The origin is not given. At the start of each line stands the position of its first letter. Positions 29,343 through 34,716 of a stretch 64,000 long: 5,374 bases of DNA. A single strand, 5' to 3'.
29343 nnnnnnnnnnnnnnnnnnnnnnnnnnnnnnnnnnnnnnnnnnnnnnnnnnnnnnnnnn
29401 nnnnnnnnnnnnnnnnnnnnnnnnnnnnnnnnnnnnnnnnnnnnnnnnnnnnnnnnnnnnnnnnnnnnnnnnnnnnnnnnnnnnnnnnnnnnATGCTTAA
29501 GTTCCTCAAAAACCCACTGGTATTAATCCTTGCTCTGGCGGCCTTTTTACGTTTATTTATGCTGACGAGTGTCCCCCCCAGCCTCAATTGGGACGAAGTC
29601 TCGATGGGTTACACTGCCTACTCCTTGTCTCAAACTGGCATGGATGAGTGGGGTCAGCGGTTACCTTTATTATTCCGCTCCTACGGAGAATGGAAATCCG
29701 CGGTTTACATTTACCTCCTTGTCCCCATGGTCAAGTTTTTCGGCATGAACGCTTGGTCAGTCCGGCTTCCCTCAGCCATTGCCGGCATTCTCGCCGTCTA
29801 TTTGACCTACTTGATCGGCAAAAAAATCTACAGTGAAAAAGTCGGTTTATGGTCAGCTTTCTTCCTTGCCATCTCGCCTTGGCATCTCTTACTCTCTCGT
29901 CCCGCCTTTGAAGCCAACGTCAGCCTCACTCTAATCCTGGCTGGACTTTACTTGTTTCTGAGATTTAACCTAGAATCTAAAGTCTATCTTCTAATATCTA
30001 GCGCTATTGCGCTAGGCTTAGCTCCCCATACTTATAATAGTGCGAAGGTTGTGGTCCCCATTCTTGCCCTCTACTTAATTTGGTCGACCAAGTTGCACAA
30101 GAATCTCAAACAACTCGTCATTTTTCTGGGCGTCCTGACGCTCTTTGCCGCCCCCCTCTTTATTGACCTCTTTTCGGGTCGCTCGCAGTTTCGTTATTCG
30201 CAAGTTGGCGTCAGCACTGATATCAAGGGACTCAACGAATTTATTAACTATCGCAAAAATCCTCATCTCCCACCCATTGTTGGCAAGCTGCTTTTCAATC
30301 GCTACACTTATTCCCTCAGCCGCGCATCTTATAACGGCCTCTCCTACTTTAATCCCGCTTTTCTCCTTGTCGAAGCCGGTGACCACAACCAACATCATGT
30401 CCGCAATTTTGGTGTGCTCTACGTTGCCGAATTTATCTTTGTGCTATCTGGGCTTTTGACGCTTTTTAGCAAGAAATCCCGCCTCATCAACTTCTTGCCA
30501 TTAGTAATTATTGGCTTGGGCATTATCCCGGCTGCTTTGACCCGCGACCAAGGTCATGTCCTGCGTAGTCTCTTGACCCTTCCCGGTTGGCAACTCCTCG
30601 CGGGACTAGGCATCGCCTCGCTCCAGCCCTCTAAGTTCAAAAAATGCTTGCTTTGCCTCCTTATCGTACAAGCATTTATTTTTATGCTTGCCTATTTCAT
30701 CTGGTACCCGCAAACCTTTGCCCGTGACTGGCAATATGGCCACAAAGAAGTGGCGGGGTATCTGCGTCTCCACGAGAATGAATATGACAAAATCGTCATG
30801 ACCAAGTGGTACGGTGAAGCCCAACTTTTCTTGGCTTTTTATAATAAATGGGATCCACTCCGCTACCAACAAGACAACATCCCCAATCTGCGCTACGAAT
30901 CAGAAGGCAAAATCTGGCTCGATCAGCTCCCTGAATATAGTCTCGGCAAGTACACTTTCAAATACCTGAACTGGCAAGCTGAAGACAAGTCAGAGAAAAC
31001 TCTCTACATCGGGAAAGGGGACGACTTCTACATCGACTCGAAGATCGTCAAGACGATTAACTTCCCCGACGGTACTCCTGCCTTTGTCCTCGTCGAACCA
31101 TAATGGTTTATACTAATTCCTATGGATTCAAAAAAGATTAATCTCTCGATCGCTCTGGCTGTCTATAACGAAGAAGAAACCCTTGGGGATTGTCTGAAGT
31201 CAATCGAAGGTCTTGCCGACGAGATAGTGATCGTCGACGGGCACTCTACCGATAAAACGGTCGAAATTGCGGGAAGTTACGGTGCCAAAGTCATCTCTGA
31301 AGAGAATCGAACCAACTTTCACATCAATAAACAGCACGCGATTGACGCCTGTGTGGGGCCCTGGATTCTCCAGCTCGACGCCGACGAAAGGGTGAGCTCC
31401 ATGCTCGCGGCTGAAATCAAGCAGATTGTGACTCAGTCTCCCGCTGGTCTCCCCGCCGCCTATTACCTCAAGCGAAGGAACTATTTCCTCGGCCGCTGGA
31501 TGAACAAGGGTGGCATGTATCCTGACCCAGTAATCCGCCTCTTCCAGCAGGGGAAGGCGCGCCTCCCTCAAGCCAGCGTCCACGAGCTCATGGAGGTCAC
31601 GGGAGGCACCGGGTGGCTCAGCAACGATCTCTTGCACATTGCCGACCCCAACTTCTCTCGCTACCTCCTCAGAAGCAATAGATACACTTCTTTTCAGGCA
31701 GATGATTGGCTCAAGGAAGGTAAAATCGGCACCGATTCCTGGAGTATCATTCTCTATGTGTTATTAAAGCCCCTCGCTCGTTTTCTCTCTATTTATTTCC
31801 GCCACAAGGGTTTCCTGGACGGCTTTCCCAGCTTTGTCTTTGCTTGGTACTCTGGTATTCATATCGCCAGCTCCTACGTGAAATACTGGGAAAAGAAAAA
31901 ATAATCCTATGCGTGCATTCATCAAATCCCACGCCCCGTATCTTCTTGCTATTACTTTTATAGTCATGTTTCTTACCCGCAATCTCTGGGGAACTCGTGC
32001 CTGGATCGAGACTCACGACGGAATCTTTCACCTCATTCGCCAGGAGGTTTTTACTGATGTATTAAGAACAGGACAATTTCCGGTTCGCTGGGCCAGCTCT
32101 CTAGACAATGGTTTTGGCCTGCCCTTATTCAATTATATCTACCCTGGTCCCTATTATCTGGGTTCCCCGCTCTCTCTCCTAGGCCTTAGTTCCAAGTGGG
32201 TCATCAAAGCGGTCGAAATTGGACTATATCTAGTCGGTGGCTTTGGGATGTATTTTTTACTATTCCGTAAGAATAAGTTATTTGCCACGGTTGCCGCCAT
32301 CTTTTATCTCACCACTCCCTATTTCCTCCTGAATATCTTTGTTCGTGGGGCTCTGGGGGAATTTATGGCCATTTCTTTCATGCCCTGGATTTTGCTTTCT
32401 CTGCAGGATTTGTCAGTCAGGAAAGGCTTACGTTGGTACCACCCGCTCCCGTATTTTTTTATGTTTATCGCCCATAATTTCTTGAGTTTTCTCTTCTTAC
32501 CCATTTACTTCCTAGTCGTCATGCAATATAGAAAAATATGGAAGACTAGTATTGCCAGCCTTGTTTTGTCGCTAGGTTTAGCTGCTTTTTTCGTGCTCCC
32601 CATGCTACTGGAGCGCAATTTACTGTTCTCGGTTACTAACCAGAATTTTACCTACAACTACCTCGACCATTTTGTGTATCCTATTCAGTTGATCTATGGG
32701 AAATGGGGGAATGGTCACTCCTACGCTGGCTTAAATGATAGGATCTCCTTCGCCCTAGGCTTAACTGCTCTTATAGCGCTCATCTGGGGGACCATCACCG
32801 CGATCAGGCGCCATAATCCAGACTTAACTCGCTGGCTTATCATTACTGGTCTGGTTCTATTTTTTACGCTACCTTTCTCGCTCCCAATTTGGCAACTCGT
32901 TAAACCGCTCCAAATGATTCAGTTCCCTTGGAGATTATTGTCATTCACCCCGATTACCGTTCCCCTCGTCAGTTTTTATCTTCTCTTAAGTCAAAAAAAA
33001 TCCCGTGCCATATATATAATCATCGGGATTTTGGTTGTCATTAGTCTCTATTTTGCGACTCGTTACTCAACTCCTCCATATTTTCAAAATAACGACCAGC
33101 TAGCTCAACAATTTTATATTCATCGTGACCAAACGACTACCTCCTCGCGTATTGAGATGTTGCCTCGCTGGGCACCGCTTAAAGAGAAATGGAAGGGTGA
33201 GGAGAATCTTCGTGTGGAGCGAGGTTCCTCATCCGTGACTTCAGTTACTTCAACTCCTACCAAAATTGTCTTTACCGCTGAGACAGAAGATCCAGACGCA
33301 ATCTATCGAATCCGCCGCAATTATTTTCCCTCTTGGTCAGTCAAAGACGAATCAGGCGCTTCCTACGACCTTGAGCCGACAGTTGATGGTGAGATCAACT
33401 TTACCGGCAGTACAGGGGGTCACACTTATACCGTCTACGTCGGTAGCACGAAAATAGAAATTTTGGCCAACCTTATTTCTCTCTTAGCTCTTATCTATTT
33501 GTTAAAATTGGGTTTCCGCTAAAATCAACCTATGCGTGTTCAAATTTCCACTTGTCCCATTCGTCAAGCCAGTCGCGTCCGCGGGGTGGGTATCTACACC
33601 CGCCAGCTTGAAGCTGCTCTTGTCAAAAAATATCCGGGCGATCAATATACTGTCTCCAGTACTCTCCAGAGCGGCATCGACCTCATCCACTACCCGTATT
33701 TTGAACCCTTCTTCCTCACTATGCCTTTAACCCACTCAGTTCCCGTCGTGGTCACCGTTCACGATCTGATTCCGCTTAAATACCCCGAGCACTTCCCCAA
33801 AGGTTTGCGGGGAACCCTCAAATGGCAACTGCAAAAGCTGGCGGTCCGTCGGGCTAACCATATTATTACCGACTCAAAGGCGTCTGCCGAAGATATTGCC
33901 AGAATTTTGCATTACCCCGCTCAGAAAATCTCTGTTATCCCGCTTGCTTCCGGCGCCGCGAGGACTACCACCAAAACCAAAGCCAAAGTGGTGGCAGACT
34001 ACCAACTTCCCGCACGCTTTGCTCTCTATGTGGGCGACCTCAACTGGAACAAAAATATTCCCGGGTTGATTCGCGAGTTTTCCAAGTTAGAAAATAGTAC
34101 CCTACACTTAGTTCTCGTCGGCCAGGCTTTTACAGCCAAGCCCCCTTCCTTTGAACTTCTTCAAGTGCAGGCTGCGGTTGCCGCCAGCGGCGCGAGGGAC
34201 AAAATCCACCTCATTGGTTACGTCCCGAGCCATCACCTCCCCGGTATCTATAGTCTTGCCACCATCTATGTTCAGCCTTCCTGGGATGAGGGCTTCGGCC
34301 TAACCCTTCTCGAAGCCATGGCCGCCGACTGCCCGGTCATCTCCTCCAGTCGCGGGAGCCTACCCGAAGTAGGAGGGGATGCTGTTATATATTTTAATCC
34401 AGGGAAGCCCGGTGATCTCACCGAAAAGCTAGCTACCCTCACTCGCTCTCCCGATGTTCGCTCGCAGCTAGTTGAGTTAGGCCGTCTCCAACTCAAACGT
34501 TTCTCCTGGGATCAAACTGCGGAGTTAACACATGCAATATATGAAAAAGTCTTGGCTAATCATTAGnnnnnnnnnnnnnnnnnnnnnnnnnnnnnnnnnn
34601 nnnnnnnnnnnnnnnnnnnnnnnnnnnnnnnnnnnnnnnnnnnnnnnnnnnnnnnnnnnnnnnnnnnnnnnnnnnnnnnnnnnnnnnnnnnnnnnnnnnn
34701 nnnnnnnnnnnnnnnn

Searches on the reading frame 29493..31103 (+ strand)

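Call 10: search_protein_families(library=pfam, proteins=[window:29493-31103:+], max_evalue=0.001)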
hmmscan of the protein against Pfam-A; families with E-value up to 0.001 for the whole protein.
window:29493-31103:+ (536 aa): 2 families
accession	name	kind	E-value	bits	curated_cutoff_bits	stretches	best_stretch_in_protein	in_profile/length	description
PF13231.12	PMT_2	-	2.6e-15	57.4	26.1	1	71-219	5-155/160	Dolichyl-phosphate-mannose-protein mannosyltransferase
PF02366.24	PMT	-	6.4e-12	46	22.7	1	12-224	2-232/245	Dolichyl-phosphate-mannose-protein mannosyltransferase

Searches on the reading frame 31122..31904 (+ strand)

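Call 10: search_protein_families(library=pfam, proteins=[window:31122-31904:+], max_evalue=0.001)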
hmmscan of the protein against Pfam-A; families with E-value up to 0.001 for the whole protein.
window:31122-31904:+ (260 aa): 2 families
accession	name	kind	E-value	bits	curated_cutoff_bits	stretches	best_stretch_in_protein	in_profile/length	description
PF00535.33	Glycos_transf_2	-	2.1e-18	67.3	23.3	1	9-94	1-94/168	Glycosyl transferase family 2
PF13704.12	Glyco_tranf_2_4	-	9.8e-05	23.2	27.5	1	16-89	2-82/98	Glycosyl transferase family 2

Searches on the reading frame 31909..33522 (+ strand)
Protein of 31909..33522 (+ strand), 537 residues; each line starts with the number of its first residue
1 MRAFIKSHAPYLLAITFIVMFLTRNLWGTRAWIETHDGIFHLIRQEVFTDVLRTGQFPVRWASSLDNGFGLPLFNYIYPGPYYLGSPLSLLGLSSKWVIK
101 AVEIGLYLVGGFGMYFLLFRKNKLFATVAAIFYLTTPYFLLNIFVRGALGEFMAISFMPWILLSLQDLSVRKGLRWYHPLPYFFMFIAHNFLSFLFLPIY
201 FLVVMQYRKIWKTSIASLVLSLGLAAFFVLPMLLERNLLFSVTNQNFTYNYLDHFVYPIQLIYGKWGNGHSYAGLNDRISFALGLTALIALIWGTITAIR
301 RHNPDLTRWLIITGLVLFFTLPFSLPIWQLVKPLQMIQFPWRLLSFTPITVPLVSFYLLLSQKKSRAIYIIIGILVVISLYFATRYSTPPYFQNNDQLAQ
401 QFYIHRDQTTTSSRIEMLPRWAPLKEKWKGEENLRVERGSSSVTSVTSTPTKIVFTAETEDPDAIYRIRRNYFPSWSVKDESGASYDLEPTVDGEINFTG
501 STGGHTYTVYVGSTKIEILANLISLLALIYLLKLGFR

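Call 10: search_protein_families(library=pfam, proteins=[window:31909-33522:+], max_evalue=0.001)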
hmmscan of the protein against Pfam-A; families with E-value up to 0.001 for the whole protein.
window:31909-33522:+ (537 aa): 1 family
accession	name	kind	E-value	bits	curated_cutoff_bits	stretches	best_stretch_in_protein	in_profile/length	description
PF10131.15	PTPS_related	-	1e-13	51.1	26.4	1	74-417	1-337/621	6-pyruvoyl-tetrahydropterin synthase related domain; membrane protein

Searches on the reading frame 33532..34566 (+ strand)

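Call 10: search_protein_families(library=pfam, proteins=[window:33532-34566:+], max_evalue=0.001)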
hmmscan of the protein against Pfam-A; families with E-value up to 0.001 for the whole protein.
window:33532-34566:+ (344 aa): 6 families
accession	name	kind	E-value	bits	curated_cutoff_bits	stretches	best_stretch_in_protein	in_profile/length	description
PF00534.26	Glycos_transf_1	-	7.9e-27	94.3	26.4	1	162-318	16-170/172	Glycosyl transferases group 1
PF13692.12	Glyco_trans_1_4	-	3.8e-23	82.8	27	1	164-304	4-140/142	Glycosyl transferases group 1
PF13439.12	Glyco_transf_4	-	8.9e-15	55.6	28.5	1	46-137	70-163/170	Glycosyltransferase Family 4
PF13579.12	Glyco_trans_4_4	-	7.2e-13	49.6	29.7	1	14-138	40-157/158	Glycosyl transferase 4-like domain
PF13524.12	Glyco_trans_1_2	-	2.3e-06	28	25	1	221-331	22-140/144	Glycosyl transferase-like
PF20706.3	GT4-conflict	-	5e-06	26.2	26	1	191-274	233-313/385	Family 4 Glycosyltransferase in conflict systems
